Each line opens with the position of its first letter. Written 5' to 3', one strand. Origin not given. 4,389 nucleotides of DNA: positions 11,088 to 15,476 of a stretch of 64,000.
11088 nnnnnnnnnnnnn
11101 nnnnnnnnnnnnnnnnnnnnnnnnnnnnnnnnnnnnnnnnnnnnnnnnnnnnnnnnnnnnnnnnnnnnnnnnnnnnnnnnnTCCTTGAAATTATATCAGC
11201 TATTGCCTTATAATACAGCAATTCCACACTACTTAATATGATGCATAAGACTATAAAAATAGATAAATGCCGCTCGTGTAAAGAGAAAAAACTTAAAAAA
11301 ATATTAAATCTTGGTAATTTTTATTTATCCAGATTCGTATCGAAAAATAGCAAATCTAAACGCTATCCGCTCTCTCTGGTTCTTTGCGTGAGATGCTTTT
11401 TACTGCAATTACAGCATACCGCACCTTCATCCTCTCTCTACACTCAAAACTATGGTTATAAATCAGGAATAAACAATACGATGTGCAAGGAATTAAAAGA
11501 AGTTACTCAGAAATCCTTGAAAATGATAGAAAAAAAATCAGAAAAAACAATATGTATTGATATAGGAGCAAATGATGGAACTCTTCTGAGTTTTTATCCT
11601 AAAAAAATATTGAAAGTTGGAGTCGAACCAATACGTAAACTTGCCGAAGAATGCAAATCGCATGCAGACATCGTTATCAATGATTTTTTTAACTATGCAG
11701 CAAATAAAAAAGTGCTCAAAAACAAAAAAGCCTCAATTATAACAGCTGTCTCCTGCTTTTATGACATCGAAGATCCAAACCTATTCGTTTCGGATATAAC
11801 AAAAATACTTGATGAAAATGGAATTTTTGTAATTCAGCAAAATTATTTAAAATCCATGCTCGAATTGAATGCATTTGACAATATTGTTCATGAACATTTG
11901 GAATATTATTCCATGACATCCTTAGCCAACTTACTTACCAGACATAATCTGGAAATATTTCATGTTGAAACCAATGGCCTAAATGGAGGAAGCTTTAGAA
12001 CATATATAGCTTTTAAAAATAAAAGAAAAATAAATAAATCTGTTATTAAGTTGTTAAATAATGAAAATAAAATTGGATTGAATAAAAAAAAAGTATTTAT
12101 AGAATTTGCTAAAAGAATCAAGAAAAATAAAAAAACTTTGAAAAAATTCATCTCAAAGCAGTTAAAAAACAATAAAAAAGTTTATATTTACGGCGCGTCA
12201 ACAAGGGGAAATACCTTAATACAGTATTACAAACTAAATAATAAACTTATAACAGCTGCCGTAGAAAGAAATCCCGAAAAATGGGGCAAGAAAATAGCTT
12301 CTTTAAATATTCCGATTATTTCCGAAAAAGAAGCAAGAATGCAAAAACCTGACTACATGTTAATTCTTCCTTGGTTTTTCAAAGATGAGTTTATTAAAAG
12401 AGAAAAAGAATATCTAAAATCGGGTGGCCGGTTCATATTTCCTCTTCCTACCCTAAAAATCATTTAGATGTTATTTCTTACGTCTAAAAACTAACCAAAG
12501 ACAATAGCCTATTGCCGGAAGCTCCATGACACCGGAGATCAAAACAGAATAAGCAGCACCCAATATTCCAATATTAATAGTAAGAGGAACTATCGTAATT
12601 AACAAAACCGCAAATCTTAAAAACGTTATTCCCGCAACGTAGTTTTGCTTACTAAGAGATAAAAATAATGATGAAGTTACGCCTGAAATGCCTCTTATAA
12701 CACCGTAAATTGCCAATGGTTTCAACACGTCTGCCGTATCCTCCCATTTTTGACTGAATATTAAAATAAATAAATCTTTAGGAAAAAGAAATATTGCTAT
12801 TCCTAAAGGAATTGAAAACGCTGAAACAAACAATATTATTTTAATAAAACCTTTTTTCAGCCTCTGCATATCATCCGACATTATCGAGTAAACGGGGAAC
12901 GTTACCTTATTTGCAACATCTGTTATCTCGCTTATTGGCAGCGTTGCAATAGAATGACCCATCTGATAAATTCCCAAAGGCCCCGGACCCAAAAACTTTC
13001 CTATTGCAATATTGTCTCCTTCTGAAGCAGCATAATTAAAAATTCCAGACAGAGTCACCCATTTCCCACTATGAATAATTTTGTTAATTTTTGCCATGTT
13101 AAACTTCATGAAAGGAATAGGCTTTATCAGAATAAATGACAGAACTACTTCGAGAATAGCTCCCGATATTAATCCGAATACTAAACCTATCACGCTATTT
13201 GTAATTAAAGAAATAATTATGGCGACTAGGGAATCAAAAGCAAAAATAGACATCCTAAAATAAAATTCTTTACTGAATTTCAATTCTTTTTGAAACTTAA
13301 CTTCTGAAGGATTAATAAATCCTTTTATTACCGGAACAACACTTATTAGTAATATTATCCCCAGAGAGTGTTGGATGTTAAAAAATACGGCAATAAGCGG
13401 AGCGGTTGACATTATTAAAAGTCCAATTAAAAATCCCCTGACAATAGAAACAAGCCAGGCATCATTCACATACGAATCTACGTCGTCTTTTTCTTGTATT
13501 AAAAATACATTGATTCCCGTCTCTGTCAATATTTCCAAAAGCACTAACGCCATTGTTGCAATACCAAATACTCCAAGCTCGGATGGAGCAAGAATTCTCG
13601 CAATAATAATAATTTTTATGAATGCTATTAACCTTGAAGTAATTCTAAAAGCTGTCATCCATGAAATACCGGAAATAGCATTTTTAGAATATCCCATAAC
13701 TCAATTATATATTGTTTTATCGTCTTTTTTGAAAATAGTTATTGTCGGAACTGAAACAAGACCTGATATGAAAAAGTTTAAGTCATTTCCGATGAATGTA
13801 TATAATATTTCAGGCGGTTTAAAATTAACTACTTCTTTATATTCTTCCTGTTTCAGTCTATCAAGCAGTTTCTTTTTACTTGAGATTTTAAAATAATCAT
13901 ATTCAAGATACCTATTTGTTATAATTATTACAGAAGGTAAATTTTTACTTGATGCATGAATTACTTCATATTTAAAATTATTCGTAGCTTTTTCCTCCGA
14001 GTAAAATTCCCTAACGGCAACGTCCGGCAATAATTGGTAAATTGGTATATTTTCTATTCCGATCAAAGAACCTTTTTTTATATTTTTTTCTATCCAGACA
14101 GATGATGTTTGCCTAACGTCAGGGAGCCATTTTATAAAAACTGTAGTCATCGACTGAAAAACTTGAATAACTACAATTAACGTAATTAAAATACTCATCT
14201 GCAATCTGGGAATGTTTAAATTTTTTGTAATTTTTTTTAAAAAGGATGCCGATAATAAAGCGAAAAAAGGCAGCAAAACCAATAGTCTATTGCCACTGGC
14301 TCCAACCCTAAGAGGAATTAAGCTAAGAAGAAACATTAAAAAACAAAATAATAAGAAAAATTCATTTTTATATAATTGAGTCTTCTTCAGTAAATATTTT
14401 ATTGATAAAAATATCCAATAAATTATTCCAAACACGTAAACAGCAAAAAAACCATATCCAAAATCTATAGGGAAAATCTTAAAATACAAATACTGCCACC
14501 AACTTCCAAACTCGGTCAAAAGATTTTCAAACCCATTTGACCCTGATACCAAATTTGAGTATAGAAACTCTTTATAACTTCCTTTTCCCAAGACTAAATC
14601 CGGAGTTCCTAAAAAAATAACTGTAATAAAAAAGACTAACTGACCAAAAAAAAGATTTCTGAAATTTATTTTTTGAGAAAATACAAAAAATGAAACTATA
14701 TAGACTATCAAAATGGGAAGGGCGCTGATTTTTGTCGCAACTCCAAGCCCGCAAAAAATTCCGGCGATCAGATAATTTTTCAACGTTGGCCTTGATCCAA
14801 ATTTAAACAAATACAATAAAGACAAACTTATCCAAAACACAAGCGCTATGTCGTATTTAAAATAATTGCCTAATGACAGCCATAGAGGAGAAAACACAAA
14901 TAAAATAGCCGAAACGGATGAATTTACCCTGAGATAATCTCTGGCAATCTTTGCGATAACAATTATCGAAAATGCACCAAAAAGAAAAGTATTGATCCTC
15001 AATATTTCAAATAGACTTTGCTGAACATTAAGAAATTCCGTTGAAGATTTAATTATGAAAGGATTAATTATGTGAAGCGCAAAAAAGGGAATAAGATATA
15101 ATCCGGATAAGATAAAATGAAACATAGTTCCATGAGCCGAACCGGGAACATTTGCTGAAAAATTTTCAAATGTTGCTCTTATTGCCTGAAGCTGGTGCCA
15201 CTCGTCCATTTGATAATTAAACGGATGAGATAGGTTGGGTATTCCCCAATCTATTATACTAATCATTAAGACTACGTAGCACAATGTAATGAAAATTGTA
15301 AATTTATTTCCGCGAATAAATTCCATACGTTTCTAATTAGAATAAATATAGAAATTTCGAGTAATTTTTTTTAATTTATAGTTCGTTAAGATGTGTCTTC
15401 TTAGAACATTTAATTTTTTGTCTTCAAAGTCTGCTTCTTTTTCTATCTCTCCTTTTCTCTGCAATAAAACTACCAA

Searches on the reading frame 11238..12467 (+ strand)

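Call 10: search_protein_families(library=pfam, proteins=[window:11238-12467:+], max_evalue=0.00001)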
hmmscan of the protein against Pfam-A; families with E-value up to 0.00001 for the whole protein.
window:11238-12467:+ (409 aa): 3 families
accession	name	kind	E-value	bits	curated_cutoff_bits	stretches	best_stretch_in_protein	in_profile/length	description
PF08484.17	Methyltransf_14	-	6.1e-46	156.6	23.5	1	249-404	3-160/160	C-methyltransferase C-terminal domain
PF13489.12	Methyltransf_23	-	1.7e-11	44.5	27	1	94-242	14-163/164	Methyltransferase domain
PF08421.16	Methyltransf_13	-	3.4e-11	43.6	31.3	1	11-68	1-62/62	Putative zinc binding domain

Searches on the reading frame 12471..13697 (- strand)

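Call 10: search_protein_families(library=pfam, proteins=[window:12471-13697:-], max_evalue=0.00001)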
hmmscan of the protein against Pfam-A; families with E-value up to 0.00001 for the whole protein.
window:12471-13697:- (408 aa): 2 families
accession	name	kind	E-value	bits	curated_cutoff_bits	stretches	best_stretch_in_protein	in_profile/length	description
PF13440.11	Polysacc_synt_3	-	1.7e-62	211.7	23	1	31-322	1-292/293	Polysaccharide biosynthesis protein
PF01943.22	Polysacc_synt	-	2.4e-23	83.4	28.2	1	10-271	4-271/274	Polysaccharide biosynthesis protein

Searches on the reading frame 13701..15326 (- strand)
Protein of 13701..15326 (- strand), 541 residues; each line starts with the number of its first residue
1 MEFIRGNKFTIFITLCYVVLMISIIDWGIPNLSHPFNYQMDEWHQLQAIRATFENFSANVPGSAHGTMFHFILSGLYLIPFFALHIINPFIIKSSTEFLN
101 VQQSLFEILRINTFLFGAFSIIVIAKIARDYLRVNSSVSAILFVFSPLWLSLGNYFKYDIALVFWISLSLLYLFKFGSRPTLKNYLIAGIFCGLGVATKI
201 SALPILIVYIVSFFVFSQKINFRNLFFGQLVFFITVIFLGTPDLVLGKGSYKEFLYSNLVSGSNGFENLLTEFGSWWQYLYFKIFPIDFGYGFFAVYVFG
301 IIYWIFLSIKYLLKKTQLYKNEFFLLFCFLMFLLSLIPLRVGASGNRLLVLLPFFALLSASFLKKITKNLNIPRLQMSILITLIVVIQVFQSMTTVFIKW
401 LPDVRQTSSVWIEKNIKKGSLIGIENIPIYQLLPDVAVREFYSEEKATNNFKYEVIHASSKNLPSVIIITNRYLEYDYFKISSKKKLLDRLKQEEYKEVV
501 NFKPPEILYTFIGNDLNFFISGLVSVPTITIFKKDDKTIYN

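Call 10: search_protein_families(library=pfam, proteins=[window:13701-15326:-], max_evalue=0.00001)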
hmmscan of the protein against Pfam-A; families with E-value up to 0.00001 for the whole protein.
window:13701-15326:- (541 aa): 2 families
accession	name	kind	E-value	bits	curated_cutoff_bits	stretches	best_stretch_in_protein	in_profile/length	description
PF13231.12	PMT_2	-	9.2e-11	42.6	26.1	1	107-238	22-154/160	Dolichyl-phosphate-mannose-protein mannosyltransferase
PF02366.24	PMT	-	5.5e-09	36.4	22.7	1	109-220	85-204/245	Dolichyl-phosphate-mannose-protein mannosyltransferase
